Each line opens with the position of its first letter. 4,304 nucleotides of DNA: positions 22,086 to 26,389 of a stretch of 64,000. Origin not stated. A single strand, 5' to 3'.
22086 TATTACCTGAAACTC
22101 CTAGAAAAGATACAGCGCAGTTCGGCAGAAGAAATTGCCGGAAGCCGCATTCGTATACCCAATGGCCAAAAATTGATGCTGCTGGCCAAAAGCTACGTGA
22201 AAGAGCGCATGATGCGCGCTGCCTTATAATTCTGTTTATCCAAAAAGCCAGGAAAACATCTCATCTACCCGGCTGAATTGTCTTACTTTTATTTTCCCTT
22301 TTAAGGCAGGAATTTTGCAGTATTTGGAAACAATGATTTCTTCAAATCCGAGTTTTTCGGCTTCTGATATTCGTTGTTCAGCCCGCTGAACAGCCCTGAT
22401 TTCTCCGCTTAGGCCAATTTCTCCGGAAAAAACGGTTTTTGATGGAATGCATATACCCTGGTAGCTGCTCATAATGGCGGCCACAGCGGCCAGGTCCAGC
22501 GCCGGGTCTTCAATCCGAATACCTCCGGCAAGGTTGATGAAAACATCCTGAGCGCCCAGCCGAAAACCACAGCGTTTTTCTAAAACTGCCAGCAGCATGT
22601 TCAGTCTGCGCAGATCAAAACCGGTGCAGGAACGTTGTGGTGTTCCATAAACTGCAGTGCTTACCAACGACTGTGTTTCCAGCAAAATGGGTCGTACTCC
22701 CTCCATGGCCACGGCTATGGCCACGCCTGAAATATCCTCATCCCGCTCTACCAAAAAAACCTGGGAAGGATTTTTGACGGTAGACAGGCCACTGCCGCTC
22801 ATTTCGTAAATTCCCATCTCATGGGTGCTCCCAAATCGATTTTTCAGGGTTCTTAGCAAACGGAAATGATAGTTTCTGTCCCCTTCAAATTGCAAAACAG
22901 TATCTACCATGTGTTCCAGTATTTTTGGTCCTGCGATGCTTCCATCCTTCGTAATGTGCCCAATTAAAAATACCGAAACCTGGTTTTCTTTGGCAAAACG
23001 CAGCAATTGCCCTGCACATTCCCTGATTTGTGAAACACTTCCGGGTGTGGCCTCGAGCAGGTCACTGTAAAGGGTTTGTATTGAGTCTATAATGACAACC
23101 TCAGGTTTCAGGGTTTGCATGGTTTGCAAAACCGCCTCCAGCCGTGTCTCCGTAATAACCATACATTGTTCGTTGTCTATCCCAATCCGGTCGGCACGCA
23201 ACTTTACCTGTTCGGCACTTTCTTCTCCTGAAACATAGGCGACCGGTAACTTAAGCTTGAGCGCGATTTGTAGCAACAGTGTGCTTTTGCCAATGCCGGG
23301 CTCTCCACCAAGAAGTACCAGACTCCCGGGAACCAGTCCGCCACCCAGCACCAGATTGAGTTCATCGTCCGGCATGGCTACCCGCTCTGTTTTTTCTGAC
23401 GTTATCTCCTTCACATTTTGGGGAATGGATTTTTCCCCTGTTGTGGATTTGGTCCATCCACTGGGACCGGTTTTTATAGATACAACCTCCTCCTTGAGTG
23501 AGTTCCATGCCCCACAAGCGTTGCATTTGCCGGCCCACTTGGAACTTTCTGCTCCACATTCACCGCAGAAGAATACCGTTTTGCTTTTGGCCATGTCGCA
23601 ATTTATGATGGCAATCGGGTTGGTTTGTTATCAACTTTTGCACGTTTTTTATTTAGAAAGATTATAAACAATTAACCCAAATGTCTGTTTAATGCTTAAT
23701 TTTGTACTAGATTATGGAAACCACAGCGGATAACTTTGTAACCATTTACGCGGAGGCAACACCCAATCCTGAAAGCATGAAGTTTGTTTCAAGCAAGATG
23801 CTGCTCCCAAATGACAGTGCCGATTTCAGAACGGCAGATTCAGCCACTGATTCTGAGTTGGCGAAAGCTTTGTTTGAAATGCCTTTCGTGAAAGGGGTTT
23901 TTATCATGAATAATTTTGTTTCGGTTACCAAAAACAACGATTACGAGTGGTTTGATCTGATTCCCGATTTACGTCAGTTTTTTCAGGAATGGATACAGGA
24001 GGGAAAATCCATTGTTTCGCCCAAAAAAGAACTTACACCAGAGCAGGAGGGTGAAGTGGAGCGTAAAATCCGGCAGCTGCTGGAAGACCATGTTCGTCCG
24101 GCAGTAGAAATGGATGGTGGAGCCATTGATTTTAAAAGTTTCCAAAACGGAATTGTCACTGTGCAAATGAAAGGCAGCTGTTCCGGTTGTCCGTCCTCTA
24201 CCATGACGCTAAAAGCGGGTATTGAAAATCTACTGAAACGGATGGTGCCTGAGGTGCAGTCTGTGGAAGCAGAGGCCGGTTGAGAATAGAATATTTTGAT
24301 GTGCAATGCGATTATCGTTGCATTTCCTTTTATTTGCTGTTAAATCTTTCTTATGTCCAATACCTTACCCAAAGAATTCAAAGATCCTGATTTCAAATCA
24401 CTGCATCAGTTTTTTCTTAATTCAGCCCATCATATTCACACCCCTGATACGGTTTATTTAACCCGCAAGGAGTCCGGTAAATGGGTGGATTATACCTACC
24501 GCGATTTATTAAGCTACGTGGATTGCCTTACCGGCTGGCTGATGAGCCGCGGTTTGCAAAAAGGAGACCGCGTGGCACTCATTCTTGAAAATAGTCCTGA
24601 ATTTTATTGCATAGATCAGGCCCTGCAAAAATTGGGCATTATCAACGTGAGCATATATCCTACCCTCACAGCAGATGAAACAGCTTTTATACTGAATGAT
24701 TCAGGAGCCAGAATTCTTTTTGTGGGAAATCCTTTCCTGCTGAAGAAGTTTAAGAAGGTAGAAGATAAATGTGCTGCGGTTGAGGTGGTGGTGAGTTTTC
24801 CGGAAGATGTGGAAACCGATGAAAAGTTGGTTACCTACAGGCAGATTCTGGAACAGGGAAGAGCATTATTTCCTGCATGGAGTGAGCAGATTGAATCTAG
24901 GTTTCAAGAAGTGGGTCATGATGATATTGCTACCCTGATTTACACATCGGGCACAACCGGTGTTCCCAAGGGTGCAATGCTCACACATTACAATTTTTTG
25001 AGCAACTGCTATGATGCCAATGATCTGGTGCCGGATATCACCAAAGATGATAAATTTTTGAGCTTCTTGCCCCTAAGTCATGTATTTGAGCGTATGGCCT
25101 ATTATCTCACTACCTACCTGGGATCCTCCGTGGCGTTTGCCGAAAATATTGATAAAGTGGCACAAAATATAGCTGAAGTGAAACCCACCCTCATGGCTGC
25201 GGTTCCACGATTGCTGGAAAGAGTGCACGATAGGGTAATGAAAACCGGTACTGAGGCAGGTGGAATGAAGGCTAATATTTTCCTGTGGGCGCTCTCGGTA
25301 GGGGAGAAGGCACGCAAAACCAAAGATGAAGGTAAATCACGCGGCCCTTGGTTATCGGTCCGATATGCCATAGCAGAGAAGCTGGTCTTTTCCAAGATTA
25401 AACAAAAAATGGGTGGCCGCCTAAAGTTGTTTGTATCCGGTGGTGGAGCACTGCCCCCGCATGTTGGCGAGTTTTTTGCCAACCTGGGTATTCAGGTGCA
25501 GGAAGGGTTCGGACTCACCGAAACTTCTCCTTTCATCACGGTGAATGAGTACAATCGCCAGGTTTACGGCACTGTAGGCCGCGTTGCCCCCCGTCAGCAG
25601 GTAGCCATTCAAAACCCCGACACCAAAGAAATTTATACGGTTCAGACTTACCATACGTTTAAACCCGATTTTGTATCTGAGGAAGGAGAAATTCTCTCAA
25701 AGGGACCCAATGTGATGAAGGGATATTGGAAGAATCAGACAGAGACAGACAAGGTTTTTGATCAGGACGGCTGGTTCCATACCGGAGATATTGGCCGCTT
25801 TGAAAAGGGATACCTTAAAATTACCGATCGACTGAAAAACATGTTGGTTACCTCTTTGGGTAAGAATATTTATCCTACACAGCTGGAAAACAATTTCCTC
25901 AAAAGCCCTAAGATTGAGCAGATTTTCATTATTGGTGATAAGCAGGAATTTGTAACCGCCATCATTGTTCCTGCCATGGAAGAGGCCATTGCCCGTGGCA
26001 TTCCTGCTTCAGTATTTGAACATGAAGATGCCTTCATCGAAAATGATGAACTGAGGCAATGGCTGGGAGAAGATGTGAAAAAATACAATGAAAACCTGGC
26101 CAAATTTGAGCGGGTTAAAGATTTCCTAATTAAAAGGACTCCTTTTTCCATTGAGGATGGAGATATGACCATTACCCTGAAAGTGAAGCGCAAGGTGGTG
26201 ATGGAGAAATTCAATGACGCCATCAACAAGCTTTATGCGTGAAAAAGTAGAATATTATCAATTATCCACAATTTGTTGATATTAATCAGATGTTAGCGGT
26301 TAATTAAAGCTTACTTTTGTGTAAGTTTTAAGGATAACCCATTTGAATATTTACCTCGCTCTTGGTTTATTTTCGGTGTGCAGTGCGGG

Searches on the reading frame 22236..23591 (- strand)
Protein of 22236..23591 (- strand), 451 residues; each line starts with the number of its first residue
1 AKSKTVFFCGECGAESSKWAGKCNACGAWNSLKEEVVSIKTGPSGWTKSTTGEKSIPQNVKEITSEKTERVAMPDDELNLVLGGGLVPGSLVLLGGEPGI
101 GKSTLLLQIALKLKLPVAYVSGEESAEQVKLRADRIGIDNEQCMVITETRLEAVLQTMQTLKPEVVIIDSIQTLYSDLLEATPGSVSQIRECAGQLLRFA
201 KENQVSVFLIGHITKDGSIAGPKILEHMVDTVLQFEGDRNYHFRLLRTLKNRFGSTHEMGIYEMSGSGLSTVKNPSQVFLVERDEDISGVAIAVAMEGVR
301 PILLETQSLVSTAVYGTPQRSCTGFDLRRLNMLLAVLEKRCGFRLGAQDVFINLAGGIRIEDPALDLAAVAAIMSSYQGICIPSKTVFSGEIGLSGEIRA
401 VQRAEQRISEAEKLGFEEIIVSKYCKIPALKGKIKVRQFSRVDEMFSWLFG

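Call 66: search_protein_families(library=pfam, proteins=[window:22236-23591:-], max_evalue=0.00001)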
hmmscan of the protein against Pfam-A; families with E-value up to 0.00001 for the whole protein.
window:22236-23591:- (451 aa): 7 families
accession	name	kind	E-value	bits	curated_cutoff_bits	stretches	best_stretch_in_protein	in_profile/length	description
PF13481.12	AAA_25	-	7e-15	55.6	27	1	66-217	10-194/195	AAA domain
PF06745.19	ATPase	-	1.5e-14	54.4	26.6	1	78-142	8-76/231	KaiC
PF13541.12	ChlI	-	8.8e-12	45.4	27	1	339-423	35-119/121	Subunit ChlI of Mg-chelatase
PF18073.7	Zn_ribbon_LapB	-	3.4e-09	36.6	25.7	1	9-34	3-28/28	Rubredoxin metal binding domain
PF03796.21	DnaB_C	-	1.5e-08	34.8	27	0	84-132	14-66/255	DnaB-like helicase C terminal domain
PF00004.35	AAA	-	2.6e-08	34.8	21.2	1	92-212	1-107/131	ATPase family associated with various cellular activities (AAA)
PF13401.12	AAA_22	-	8e-07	29.9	27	1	91-212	7-123/130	AAA domain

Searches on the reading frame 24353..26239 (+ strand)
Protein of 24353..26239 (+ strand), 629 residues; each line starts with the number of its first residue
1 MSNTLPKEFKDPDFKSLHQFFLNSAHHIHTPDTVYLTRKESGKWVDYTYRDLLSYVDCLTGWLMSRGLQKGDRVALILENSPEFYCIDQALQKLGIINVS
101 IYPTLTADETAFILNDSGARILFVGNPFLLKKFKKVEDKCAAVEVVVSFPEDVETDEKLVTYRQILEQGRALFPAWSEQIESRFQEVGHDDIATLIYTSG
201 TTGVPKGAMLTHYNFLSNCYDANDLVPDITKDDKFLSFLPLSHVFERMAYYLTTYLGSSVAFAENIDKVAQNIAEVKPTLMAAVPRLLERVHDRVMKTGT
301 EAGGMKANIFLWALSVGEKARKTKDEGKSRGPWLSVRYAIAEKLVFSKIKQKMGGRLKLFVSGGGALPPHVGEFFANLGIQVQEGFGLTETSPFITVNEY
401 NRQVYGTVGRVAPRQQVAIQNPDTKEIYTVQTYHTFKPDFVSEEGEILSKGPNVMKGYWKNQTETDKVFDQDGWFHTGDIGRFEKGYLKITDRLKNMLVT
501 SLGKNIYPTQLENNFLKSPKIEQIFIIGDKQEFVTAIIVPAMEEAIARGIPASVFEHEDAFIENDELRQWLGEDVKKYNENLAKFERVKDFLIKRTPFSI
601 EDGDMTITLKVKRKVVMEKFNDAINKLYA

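Call 66: search_protein_families(library=pfam, proteins=[window:24353-26239:+], max_evalue=0.00001)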
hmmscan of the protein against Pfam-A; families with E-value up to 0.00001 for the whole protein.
window:24353-26239:+ (629 aa): 2 families
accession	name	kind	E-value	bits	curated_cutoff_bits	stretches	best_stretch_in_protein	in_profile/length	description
PF00501.34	AMP-binding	-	1.3e-82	278.1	29.9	1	30-459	8-384/384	AMP-binding enzyme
PF23562.2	AMP-binding_C_3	-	1.9e-09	38.4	20.8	1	497-629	3-121/124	AMP-binding enzyme C-terminal domain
